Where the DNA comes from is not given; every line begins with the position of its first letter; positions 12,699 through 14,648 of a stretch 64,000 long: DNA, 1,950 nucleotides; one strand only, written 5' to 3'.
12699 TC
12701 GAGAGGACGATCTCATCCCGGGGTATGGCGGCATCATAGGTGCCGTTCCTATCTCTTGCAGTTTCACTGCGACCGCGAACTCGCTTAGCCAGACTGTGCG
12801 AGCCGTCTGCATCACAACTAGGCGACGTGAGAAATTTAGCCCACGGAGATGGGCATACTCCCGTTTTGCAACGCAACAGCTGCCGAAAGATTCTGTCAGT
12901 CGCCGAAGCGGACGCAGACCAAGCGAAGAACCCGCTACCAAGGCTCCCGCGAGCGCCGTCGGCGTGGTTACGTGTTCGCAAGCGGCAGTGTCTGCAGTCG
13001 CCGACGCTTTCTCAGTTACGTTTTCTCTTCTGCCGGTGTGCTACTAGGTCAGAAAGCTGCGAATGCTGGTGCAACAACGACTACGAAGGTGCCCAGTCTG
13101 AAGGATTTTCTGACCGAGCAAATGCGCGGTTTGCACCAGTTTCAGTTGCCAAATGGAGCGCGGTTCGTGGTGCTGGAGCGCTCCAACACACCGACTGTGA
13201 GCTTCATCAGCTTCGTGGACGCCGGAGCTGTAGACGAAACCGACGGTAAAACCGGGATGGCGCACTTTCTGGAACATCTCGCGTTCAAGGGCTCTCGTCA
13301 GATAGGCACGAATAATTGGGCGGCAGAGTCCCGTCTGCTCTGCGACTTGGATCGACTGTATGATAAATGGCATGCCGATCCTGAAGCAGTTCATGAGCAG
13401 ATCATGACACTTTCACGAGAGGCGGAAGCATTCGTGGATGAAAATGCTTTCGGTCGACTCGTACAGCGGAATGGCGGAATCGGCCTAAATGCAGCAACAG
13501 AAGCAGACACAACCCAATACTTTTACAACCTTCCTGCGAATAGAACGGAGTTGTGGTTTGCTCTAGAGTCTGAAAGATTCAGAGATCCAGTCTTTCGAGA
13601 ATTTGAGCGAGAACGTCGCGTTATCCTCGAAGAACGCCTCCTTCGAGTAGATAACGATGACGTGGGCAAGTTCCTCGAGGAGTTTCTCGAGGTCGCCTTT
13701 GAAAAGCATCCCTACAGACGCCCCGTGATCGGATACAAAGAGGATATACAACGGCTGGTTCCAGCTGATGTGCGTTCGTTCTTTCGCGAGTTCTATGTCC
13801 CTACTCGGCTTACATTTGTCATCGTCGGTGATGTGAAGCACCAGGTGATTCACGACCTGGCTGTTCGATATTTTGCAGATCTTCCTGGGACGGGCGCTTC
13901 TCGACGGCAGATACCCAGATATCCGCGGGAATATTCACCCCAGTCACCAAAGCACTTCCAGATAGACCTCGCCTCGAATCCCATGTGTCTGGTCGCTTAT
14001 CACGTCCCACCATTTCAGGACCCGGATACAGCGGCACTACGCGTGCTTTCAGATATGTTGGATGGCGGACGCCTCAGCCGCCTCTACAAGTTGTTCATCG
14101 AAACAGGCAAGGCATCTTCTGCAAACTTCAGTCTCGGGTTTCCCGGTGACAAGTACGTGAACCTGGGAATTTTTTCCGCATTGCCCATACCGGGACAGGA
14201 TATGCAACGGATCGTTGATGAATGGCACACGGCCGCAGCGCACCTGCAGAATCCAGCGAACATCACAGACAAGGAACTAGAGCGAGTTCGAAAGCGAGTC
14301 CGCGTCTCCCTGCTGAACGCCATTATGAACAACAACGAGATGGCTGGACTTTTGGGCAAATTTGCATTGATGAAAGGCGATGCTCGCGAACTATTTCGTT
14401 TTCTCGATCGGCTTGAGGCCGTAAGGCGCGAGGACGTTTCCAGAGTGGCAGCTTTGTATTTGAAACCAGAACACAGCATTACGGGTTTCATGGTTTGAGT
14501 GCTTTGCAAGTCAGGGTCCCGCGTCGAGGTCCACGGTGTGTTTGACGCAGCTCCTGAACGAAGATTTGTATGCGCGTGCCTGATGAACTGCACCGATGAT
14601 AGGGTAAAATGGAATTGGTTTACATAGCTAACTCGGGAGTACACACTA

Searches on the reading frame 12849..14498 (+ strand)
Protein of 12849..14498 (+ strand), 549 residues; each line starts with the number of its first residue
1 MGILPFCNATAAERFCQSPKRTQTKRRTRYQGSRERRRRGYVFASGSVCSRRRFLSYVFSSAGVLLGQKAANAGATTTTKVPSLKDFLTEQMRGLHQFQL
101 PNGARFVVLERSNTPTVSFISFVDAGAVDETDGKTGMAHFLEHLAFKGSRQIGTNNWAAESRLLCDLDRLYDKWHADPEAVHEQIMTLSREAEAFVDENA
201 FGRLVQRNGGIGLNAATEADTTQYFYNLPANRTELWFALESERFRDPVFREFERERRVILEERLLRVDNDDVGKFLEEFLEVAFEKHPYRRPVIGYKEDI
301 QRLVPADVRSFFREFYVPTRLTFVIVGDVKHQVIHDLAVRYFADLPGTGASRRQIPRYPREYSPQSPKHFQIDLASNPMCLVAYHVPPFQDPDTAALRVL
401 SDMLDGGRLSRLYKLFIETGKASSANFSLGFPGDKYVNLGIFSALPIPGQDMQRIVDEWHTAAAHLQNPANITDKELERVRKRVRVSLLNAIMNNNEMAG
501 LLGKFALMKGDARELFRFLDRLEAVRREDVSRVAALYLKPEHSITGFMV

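Call 59: search_protein_families(library=pfam, proteins=[window:12849-14498:+], max_evalue=0.001)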
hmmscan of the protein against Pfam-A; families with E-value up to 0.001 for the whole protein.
window:12849-14498:+ (549 aa): 2 families
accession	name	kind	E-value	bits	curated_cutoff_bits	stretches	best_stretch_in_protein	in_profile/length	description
PF05193.26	Peptidase_M16_C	-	3.3e-24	86.2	23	1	305-483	4-180/181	Peptidase M16 inactive domain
PF00675.25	Peptidase_M16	-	6.4e-15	55.8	22.3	2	107-155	2-51/149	Insulinase (Peptidase family M16)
